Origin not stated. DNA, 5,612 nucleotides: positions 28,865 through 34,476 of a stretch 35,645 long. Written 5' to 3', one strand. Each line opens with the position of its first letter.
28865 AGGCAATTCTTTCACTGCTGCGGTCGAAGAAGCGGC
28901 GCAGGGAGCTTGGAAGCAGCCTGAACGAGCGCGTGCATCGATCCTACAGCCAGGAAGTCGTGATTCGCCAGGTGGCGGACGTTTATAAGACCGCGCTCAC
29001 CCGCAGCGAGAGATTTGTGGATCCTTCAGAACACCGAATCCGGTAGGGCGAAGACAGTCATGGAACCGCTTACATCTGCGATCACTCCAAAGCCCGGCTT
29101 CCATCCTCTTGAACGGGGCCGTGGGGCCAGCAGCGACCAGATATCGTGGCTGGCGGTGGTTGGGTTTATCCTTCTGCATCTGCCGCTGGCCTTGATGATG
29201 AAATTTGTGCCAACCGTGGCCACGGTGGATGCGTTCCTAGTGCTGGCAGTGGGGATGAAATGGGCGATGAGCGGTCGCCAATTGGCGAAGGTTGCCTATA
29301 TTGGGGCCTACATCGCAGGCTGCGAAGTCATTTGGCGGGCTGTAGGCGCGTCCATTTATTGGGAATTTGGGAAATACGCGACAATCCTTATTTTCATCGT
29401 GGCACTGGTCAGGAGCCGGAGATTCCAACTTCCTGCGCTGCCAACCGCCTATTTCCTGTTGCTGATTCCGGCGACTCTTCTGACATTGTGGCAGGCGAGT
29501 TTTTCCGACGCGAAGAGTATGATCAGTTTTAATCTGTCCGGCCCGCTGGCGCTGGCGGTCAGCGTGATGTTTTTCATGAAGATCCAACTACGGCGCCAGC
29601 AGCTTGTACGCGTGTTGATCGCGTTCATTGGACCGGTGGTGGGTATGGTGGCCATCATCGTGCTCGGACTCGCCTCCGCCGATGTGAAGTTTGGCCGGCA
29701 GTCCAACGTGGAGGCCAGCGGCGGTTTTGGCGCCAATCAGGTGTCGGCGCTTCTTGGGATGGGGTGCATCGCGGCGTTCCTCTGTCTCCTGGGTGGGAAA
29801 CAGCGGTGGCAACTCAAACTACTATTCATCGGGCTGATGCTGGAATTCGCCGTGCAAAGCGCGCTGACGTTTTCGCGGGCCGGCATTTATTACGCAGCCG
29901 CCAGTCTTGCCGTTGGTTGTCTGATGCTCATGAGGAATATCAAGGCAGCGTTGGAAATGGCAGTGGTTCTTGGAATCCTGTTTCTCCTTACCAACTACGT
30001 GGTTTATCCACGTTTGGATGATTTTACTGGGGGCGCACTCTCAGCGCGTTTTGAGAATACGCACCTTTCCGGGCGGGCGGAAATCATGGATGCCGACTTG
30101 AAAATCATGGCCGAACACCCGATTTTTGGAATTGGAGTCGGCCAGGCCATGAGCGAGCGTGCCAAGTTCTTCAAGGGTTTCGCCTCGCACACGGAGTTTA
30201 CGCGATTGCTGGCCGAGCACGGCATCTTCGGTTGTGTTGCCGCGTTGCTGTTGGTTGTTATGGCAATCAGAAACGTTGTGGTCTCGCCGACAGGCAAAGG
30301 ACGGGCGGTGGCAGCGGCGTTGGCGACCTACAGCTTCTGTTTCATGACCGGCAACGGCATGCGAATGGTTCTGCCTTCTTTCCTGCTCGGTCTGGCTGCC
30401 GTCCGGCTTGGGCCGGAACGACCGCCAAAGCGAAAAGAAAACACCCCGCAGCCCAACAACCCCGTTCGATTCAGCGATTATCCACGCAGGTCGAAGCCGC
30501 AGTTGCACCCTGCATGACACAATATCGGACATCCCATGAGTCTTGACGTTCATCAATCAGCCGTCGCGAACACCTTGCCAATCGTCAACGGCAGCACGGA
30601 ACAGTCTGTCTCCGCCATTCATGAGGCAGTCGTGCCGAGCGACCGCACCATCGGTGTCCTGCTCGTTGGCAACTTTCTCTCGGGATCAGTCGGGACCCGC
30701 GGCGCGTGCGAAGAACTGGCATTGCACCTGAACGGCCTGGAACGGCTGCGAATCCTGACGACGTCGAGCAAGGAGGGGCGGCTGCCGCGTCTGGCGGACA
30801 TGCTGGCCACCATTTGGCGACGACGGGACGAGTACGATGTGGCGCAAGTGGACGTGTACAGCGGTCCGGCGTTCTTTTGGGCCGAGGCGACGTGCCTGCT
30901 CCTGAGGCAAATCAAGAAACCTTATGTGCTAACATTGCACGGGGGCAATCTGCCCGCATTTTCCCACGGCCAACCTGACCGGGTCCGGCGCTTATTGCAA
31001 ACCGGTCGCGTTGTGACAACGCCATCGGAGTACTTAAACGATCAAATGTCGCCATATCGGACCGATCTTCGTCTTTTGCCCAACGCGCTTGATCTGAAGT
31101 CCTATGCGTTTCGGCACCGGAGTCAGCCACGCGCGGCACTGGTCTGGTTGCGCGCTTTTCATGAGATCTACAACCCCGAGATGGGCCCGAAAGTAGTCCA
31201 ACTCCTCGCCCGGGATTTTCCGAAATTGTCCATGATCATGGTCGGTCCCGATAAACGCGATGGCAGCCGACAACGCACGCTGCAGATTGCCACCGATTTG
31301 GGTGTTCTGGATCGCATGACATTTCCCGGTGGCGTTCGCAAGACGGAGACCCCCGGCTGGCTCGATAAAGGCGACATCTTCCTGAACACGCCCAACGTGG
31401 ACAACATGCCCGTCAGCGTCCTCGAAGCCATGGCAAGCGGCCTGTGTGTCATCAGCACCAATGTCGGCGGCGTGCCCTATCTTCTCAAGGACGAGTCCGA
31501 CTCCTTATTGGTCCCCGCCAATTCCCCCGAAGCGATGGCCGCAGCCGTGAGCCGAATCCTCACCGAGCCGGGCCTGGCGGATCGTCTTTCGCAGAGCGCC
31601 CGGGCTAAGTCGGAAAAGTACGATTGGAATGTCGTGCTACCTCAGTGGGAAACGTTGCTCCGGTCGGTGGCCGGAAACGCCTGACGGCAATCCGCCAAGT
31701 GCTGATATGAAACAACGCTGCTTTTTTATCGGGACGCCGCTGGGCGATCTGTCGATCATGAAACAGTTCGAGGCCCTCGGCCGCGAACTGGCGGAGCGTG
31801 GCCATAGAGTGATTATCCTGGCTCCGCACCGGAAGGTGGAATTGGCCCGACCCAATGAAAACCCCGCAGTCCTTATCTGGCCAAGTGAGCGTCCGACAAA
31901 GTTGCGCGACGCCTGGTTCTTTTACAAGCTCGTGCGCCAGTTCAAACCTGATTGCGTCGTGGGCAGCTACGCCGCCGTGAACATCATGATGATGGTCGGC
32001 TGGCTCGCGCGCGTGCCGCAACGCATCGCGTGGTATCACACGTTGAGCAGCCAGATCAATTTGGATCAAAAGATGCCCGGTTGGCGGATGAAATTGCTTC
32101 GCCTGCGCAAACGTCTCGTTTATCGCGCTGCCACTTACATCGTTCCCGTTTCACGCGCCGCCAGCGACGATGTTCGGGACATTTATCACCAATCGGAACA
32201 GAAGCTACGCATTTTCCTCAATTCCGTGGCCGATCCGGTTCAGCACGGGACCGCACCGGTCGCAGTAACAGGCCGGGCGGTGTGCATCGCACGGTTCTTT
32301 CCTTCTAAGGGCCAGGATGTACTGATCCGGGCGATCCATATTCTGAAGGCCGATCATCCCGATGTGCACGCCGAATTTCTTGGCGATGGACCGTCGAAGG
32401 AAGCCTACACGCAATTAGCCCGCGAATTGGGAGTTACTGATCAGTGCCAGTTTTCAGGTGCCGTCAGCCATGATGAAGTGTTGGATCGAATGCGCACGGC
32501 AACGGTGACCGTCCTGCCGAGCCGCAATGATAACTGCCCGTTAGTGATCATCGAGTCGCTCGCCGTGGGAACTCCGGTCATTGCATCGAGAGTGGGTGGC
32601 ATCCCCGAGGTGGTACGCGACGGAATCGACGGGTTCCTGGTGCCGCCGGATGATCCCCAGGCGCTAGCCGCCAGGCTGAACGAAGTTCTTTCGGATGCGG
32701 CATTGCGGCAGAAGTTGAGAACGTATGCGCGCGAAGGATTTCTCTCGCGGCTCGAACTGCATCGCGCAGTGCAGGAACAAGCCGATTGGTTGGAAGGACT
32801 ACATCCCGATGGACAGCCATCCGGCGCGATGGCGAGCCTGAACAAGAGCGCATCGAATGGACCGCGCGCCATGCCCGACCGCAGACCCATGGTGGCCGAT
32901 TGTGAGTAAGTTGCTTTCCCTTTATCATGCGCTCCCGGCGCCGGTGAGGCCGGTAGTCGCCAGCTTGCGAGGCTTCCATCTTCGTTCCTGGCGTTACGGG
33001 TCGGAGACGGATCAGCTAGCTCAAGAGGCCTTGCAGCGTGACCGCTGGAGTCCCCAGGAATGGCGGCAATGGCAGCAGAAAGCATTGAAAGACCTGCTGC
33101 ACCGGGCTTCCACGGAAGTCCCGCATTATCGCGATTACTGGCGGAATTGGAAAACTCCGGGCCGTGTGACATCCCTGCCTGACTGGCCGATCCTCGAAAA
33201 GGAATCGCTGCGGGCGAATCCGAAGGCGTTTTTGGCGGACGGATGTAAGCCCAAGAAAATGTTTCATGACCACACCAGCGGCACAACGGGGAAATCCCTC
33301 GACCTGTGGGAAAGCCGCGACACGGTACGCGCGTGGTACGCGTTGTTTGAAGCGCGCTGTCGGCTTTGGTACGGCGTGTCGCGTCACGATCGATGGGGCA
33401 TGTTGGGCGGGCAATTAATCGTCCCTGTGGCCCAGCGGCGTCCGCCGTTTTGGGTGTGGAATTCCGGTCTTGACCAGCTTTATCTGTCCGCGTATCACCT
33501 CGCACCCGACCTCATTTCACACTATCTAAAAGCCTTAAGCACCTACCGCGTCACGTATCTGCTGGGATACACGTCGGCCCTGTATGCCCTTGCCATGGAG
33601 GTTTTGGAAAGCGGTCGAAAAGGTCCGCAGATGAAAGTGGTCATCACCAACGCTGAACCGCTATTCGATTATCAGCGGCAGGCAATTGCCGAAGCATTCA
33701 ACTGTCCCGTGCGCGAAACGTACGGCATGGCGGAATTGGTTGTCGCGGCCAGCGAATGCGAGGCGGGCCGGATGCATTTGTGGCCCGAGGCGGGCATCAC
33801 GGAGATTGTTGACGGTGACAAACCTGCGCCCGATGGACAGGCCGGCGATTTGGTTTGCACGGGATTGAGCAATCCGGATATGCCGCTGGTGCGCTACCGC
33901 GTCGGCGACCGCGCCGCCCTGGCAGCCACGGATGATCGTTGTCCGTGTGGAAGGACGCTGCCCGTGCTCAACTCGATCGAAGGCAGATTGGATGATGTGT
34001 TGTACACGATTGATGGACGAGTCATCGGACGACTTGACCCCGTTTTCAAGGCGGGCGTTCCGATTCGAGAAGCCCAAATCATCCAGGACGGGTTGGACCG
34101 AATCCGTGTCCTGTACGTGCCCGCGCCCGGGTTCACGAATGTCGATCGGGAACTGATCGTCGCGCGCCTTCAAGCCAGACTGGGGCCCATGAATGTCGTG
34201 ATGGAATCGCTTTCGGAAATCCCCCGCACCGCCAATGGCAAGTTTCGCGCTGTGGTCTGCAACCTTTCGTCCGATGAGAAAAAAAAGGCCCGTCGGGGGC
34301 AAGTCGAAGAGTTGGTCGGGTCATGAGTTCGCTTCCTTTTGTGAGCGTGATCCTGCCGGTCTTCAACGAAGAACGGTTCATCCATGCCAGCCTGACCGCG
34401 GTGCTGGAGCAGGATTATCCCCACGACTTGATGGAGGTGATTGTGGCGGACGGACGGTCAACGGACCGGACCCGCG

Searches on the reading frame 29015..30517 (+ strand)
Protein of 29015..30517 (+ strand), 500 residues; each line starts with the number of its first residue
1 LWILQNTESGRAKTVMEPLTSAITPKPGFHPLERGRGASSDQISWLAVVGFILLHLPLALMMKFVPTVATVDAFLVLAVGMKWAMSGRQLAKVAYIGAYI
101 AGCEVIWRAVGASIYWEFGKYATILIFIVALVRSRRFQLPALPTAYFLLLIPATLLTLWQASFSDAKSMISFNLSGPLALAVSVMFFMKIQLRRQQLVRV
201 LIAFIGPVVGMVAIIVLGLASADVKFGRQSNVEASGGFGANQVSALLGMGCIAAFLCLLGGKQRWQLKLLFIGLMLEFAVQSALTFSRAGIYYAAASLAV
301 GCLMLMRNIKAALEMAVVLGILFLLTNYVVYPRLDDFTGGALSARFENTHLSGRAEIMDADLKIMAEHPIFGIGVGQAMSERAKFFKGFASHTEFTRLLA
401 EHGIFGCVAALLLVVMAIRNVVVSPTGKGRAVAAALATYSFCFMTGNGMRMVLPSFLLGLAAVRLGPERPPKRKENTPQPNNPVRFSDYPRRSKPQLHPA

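Call 8: search_protein_families(library=pfam, proteins=[window:29015-30517:+], max_evalue=0.01)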
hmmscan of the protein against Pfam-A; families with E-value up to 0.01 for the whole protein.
window:29015-30517:+ (500 aa): 1 family
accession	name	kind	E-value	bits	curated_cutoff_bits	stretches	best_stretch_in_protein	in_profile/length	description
PF04932.20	Wzy_C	-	1.6e-11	44.7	31.7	1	284-409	12-147/149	O-Antigen ligase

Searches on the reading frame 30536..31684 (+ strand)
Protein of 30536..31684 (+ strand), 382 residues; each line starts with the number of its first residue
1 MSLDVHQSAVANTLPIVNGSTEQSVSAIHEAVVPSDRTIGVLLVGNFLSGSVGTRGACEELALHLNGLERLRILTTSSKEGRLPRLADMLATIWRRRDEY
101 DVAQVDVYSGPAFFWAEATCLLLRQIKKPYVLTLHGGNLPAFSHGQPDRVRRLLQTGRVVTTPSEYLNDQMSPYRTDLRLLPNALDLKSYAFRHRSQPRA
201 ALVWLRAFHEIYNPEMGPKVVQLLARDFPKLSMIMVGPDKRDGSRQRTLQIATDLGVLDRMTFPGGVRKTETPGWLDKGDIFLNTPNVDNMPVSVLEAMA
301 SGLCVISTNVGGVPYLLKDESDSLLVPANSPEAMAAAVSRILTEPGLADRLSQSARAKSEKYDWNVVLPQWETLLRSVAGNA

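Call 8: search_protein_families(library=pfam, proteins=[window:30536-31684:+], max_evalue=0.01)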
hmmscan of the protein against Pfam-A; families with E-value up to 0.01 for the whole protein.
window:30536-31684:+ (382 aa): 4 families
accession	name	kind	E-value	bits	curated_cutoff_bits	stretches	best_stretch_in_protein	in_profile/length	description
PF00534.26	Glycos_transf_1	-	1.1e-21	77.5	26.4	1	218-357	34-171/172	Glycosyl transferases group 1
PF13692.12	Glyco_trans_1_4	-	2.4e-21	76.9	27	1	221-343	24-141/142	Glycosyl transferases group 1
PF13524.12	Glyco_trans_1_2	-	3.2e-07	30.8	25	1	262-360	30-130/144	Glycosyl transferase-like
PF13439.12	Glyco_transf_4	-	1.1e-05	25.9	28.5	1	80-188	54-169/170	Glycosyltransferase Family 4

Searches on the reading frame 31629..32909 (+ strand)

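Call 8: search_protein_families(library=pfam, proteins=[window:31629-32909:+], max_evalue=0.01)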
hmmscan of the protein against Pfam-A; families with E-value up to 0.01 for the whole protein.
window:31629-32909:+ (426 aa): 6 families
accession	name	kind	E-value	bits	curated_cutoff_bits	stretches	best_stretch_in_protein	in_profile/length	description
PF00534.26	Glycos_transf_1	-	4.1e-41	140.8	26.4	1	218-369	19-171/172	Glycosyl transferases group 1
PF13692.12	Glyco_trans_1_4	-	1.9e-34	119.4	27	1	217-356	4-142/142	Glycosyl transferases group 1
PF13439.12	Glyco_transf_4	-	1.9e-15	57.8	28.5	1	49-200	10-166/170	Glycosyltransferase Family 4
PF13579.12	Glyco_trans_4_4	-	2.1e-14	54.6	29.7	1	47-185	7-145/158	Glycosyl transferase 4-like domain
PF20706.3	GT4-conflict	-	3.6e-11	43.1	26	1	50-365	21-366/385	Family 4 Glycosyltransferase in conflict systems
PF13524.12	Glyco_trans_1_2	-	1.2e-06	29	25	1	243-379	12-137/144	Glycosyl transferase-like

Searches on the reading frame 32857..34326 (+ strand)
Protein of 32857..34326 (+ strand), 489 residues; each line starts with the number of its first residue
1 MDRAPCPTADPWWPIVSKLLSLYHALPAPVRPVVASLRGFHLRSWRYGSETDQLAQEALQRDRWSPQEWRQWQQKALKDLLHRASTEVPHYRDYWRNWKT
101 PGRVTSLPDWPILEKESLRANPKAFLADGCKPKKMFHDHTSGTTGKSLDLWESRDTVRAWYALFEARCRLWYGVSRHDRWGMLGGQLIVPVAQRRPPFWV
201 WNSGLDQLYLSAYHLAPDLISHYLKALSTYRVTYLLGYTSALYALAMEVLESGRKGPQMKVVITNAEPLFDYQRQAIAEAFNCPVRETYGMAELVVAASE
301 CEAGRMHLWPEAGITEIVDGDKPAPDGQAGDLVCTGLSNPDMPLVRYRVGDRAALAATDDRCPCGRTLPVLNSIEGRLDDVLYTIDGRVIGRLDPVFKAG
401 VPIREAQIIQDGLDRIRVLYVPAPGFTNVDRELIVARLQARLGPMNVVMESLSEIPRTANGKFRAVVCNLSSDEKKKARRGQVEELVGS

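Call 88: search_protein_families(library=ncbifam, proteins=[window:32857-34326:+], max_evalue=0.00001)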
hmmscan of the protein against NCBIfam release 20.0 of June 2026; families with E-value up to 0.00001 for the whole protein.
window:32857-34326:+ (489 aa): 7 families
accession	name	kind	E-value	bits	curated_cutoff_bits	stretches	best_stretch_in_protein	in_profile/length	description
NF045666.1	DVU1553_fam_AMP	equivalog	1.9e-37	129.1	300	2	218-378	169-331/331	DVU_1553 family AMP-dependent CoA ligase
NF041878.1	paak_haloarch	equivalog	3.6e-25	88.4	700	1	257-383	200-330/427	phenylacetate--CoA ligase PaaK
NF041217.1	BagE_FevW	exception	2.4e-20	72.9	800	1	258-393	193-325/424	bagremycin/ferroverdin synthetase BagE/FevW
NF053551.1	FlxY_rubin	equivalog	3.8e-20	72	520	1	274-380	219-325/424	flexirubin biosynthesis putative acyl-CoA ligase FlxY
TIGR02155.1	PA_CoA_ligase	equivalog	1.7e-18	66.4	646.3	1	255-382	193-321/422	phenylacetate--CoA ligase PaaK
TIGR02304.1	aden_form_hyp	equivalog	7e-13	48.3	251.9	1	220-386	176-334/430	F390 synthetase-related protein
TIGR03335.1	F390_ftsA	equivalog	2.9e-06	26.3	458.7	1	225-368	170-320/445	coenzyme F390 synthetase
